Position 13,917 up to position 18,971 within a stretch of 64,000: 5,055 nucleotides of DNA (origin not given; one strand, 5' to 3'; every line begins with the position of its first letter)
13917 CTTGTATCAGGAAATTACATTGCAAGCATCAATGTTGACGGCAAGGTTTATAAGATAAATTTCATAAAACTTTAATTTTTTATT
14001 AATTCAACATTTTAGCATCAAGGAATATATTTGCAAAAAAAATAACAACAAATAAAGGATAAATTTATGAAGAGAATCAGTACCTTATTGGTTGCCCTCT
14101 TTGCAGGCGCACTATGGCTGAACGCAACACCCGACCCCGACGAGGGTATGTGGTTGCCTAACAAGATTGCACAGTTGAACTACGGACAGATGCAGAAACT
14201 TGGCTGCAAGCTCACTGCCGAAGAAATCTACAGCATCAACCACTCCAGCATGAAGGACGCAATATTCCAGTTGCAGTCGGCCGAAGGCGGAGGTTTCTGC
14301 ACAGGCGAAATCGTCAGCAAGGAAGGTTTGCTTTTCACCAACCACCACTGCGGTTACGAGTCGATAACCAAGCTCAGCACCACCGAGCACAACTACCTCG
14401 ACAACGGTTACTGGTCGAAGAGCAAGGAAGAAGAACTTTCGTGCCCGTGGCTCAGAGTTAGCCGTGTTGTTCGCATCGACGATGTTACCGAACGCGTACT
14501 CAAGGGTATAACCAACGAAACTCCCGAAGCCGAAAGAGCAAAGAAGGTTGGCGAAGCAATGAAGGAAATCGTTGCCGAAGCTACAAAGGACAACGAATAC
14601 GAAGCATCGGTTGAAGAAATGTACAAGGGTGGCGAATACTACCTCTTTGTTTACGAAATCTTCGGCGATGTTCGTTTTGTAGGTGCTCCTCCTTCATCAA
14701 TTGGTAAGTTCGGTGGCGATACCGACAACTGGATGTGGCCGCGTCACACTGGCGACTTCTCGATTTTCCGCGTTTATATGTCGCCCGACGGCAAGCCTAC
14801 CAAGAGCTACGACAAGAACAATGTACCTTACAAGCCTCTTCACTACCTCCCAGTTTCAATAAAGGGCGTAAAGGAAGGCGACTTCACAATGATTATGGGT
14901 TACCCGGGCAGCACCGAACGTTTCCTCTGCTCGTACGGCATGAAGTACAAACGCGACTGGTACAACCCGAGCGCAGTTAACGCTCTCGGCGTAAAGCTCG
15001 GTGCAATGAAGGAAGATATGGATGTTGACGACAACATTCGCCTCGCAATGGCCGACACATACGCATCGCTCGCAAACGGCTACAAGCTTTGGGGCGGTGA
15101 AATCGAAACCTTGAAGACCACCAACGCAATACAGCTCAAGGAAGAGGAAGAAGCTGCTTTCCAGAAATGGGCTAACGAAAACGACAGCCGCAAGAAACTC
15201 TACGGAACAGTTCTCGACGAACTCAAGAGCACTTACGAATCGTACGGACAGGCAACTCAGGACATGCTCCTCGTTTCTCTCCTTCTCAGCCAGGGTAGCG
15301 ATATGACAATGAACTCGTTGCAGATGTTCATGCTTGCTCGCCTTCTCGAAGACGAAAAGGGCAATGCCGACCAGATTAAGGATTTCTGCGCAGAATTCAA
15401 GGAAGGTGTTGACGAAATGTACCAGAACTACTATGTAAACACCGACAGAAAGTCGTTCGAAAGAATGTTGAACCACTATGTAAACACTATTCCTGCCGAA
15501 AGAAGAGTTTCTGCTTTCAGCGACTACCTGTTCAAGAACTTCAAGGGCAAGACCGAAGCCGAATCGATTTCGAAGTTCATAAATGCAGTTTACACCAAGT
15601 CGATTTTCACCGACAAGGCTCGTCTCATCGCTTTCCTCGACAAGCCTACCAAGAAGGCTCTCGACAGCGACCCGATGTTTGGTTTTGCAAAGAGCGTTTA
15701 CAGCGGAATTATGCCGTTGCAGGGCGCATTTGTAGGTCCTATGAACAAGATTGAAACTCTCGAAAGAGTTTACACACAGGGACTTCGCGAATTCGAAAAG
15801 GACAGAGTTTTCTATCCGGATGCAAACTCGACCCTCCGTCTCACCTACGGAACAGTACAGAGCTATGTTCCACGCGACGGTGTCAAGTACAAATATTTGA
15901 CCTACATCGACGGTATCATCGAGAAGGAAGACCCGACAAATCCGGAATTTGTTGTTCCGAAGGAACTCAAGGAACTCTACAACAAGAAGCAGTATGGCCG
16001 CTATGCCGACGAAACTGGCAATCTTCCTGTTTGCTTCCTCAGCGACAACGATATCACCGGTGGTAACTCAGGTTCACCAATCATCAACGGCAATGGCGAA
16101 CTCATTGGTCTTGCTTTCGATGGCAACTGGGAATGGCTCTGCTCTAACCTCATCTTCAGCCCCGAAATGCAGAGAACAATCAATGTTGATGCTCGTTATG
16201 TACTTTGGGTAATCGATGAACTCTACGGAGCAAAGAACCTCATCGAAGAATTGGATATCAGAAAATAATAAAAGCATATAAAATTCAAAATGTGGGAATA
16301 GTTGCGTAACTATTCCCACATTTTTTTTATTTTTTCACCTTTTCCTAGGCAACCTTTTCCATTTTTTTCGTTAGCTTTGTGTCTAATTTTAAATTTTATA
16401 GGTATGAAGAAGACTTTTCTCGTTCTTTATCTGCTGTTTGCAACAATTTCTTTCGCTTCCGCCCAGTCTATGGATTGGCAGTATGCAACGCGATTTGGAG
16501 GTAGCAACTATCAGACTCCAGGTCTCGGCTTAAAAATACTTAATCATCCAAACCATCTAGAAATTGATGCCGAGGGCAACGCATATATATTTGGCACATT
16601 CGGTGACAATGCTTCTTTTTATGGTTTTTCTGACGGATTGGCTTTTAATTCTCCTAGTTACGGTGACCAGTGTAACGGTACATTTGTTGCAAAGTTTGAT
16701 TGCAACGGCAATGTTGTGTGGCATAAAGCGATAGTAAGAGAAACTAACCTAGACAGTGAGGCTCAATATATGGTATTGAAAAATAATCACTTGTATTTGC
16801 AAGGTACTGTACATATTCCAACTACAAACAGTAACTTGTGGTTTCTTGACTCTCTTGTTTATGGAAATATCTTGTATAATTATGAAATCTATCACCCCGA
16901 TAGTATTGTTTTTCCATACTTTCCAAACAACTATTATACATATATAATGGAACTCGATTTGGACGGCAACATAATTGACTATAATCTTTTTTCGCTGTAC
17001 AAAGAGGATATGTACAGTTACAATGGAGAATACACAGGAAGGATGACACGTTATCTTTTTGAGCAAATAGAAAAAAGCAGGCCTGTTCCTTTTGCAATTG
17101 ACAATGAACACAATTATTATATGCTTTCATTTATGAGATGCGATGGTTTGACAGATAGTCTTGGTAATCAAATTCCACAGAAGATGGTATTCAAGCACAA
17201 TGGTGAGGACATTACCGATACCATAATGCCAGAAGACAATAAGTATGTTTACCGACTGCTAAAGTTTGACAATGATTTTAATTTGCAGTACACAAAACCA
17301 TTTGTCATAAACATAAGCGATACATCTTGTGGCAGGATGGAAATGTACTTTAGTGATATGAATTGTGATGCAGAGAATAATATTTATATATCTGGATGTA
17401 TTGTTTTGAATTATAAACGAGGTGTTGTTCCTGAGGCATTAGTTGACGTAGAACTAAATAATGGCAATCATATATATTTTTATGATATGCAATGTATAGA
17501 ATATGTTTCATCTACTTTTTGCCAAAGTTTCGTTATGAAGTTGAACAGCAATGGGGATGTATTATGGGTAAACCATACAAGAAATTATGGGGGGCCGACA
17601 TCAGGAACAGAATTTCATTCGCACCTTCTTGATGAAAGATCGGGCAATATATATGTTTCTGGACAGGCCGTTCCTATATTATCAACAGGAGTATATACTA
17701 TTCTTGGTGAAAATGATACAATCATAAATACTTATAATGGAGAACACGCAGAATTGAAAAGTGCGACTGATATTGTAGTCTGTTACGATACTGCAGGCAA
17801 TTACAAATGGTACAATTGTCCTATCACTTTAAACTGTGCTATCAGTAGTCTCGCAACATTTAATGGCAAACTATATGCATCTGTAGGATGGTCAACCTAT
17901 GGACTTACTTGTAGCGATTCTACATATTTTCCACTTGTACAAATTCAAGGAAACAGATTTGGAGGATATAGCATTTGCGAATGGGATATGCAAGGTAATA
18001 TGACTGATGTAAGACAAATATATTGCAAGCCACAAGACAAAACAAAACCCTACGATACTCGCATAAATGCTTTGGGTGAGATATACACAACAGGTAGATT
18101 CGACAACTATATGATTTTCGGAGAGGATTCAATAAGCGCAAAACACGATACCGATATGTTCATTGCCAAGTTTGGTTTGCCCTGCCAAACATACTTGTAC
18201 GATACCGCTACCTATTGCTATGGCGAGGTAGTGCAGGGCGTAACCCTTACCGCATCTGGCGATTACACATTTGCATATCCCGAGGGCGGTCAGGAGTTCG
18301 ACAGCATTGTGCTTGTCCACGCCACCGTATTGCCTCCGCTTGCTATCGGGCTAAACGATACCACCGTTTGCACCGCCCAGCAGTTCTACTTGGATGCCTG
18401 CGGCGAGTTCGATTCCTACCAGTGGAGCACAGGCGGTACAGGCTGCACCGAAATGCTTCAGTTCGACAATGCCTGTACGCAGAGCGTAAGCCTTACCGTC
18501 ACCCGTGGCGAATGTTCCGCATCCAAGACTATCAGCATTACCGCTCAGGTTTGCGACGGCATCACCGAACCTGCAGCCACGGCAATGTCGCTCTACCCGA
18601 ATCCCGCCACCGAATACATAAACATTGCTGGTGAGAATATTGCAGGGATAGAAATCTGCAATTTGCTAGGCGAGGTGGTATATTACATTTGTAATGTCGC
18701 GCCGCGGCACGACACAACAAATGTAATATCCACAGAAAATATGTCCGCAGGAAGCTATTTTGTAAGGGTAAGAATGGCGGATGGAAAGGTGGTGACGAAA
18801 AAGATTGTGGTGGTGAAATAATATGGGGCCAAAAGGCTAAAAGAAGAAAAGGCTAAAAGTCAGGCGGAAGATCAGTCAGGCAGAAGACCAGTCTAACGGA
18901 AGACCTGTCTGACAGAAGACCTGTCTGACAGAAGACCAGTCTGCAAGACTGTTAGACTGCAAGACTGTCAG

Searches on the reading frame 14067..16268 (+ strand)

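Call 83: search_protein_families(library=pfam, proteins=[window:14067-16268:+], max_evalue=0.00001)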
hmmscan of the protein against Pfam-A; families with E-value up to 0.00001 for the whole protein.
window:14067-16268:+ (733 aa): 3 families
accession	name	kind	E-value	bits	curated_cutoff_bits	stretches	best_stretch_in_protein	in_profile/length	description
PF10459.15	Peptidase_S46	-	4.7e-230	766.4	22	1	25-730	2-697/698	Peptidase S46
PF00089.32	Trypsin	-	5.9e-07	30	20.6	0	651-684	161-196/220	Trypsin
PF13365.12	Trypsin_2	-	3.1e-06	28.4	27.6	0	654-682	116-144/144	Trypsin-like peptidase domain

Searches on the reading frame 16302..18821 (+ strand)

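Call 83: search_protein_families(library=pfam, proteins=[window:16302-18821:+], max_evalue=0.00001)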
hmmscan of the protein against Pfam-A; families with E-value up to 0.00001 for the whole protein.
window:16302-18821:+ (839 aa): 1 family
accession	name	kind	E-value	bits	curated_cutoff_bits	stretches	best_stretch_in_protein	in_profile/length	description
PF18962.6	Por_Secre_tail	-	8.9e-12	45.6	27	1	764-837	1-75/75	Secretion system C-terminal sorting domain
